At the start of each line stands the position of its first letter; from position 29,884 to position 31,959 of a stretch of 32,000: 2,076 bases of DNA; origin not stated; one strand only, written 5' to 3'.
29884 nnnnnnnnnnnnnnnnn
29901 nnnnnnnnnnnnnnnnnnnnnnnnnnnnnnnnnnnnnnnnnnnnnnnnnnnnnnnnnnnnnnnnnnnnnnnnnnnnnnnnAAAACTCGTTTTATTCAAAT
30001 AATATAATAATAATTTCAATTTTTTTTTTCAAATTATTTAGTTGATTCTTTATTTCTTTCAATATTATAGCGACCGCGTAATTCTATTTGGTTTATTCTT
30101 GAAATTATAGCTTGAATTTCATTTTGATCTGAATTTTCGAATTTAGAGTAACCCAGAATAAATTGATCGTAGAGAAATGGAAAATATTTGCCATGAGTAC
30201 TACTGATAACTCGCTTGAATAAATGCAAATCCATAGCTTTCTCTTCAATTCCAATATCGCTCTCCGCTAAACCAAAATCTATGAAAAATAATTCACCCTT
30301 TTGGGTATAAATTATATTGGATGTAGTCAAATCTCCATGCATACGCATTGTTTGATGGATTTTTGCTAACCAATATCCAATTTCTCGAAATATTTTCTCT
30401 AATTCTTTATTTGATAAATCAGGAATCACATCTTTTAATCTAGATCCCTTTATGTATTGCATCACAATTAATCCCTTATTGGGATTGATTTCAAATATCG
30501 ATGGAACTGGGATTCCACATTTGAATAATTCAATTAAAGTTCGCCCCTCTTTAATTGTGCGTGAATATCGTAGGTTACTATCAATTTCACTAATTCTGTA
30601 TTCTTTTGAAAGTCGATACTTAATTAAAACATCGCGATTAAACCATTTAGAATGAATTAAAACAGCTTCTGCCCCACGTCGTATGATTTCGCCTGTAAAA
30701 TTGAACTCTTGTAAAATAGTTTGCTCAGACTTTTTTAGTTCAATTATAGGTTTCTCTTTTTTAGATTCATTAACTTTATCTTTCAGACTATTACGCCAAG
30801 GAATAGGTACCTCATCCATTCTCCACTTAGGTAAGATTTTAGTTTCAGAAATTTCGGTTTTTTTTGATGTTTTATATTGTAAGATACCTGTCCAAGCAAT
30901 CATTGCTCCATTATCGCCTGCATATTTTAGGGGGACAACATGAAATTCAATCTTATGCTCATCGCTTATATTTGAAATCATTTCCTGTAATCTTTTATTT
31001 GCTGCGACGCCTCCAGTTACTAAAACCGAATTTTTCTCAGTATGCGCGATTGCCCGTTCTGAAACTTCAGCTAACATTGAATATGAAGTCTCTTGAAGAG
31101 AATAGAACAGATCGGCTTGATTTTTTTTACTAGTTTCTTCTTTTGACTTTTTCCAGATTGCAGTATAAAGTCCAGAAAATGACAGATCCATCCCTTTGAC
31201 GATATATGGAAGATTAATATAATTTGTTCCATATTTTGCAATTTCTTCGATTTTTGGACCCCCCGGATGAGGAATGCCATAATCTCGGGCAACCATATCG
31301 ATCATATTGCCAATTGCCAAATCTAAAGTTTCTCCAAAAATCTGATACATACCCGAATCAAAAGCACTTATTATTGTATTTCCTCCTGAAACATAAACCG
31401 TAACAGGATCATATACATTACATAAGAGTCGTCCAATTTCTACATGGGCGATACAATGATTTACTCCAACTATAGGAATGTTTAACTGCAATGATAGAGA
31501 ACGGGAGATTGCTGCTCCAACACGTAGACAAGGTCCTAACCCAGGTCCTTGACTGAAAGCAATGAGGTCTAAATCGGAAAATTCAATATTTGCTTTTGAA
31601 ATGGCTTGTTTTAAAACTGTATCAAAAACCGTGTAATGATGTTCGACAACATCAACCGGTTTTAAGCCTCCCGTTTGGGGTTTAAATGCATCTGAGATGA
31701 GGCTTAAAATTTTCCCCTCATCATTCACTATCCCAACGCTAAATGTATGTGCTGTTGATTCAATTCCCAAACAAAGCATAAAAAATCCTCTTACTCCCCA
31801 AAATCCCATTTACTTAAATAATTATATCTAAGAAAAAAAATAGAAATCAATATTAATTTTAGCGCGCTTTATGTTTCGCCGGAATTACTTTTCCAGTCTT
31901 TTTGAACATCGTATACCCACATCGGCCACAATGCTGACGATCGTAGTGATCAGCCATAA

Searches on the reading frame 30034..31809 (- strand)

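Call 63: search_protein_families(library=pfam, proteins=[window:30034-31809:-], max_evalue=0.0001)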
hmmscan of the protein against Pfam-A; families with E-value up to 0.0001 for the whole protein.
window:30034-31809:- (591 aa): 7 families
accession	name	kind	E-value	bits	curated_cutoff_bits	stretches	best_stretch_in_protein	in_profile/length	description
PF00814.31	TsaD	-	8.6e-75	252.3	24.8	1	40-306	10-264/264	tRNA N6-adenosine threonylcarbamoyltransferase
PF01163.29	RIO1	-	1.2e-09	38.6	22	1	413-513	50-149/187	RIO domain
PF00069.31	Pkinase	-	3.7e-09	36.8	31.7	1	443-516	70-146/263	Protein kinase domain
PF03109.22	ABC1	-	5.8e-09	35.9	22.9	1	430-516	128-215/244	ABC1 atypical kinase-like domain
PF22521.2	HypF_C_2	-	6.9e-07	29.7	27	1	186-301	122-236/241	Carbamoyltransferase, Kae1-like Domain, second subdomain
PF01636.29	APH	-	6.1e-06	26.6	23.2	0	420-488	39-111/239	Phosphotransferase enzyme family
PF06293.20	Kdo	-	2.9e-05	24.1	21.3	1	411-532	51-187/207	Lipopolysaccharide kinase (Kdo/WaaP) family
